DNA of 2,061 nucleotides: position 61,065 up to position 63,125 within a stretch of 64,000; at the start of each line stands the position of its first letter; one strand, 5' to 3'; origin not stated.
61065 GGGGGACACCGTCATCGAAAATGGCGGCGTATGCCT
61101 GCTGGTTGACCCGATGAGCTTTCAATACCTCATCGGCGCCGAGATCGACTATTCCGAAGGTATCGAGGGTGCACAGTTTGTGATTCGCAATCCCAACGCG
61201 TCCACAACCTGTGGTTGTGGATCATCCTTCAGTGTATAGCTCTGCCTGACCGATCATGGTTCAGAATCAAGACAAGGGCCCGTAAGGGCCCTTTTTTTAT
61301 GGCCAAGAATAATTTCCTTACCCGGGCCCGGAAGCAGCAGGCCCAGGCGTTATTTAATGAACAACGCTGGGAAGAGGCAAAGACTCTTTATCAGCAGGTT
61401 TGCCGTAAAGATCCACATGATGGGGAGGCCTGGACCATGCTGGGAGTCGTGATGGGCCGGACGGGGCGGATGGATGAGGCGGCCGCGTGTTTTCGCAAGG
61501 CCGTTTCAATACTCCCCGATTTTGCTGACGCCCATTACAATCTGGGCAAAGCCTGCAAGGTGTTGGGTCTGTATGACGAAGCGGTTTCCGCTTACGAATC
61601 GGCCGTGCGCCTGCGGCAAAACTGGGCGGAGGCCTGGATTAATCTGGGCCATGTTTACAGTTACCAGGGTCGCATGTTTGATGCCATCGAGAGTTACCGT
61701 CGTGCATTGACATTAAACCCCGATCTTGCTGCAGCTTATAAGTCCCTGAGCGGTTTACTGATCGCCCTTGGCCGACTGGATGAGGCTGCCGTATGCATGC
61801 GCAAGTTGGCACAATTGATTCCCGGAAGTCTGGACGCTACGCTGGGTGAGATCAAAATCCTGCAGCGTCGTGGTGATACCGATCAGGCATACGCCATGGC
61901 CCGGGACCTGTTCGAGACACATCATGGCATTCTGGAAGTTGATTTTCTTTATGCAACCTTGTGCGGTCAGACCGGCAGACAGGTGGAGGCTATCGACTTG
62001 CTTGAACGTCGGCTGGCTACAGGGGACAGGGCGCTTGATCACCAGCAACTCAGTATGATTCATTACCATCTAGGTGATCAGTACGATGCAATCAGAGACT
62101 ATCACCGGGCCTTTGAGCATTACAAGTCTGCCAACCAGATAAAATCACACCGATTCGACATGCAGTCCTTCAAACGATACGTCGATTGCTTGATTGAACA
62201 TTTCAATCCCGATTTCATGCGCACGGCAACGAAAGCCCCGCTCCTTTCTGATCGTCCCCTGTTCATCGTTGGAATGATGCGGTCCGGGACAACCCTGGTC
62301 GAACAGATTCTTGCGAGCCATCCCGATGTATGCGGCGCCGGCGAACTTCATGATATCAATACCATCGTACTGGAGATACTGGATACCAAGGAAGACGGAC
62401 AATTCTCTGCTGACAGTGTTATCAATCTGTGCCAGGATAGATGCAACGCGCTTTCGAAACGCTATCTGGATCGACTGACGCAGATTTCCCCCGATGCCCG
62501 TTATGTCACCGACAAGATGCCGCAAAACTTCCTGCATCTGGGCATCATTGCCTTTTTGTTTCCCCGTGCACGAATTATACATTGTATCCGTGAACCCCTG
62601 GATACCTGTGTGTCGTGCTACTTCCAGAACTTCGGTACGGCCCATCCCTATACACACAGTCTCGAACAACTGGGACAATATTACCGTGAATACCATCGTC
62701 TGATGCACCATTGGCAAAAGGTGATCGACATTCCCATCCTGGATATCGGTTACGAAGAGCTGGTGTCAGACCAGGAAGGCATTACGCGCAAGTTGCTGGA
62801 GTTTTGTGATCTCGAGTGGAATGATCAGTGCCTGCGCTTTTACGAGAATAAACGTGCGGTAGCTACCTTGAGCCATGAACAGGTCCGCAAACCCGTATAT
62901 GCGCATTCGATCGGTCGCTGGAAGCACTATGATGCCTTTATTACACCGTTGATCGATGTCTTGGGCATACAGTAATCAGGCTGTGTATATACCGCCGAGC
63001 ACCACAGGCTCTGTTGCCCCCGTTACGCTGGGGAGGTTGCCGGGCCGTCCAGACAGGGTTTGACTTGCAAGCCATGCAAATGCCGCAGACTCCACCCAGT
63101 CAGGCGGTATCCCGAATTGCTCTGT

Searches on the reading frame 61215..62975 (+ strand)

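Call 86: search_protein_families(library=pfam, proteins=[window:61215-62975:+], max_evalue=0.00001)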
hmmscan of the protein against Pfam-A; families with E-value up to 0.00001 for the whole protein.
window:61215-62975:+ (586 aa): 19 families
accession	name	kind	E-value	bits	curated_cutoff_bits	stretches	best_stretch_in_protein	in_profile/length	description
PF13469.12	Sulfotransfer_3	-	2.7e-50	172.1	27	1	348-537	1-216/216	Sulfotransferase family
PF07719.23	TPR_2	-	5.6e-35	117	27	1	138-170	1-33/34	Tetratricopeptide repeat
PF00515.34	TPR_1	-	4.6e-31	105.8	27.8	2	138-170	1-33/34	Tetratricopeptide repeat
PF13414.12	TPR_11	-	9.8e-29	99.2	26.8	1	84-113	8-37/42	TPR repeat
PF13181.12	TPR_8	-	6.8e-26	88.6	25.7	1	138-170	1-33/34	Tetratricopeptide repeat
PF13428.12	TPR_14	-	9.4e-24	81.9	23.5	1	37-77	2-42/44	Tetratricopeptide repeat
PF13432.12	TPR_16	-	1.3e-21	77.1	32.7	2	42-101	3-62/65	Tetratricopeptide repeat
PF14559.12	TPR_19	-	6.2e-20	71.7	25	1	84-141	5-62/68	Tetratricopeptide repeat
PF13424.12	TPR_12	-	2.2e-19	69.8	30.1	0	138-192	3-65/77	Tetratricopeptide repeat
PF13431.12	TPR_17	-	1.9e-16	59.3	24.4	0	92-124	1-33/34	Tetratricopeptide repeat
PF23914.1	TPR_CcmH_CycH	-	2.5e-14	53.9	42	0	64-106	44-86/158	Cytochrome c-type biogenesis protein H TPR domain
PF00685.33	Sulfotransfer_1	-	9.1e-14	51.9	22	1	347-547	2-195/255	Sulfotransferase domain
PF13174.12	TPR_6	-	6.7e-13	48.8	26.3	0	42-67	6-31/33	Tetratricopeptide repeat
PF13176.12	TPR_7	-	8.2e-13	47.8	27.9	0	140-170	1-31/36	Tetratricopeptide repeat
PF12895.13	ANAPC3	-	9.2e-11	42.3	27.2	0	50-129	3-81/82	Anaphase-promoting complex, cyclosome, subunit 3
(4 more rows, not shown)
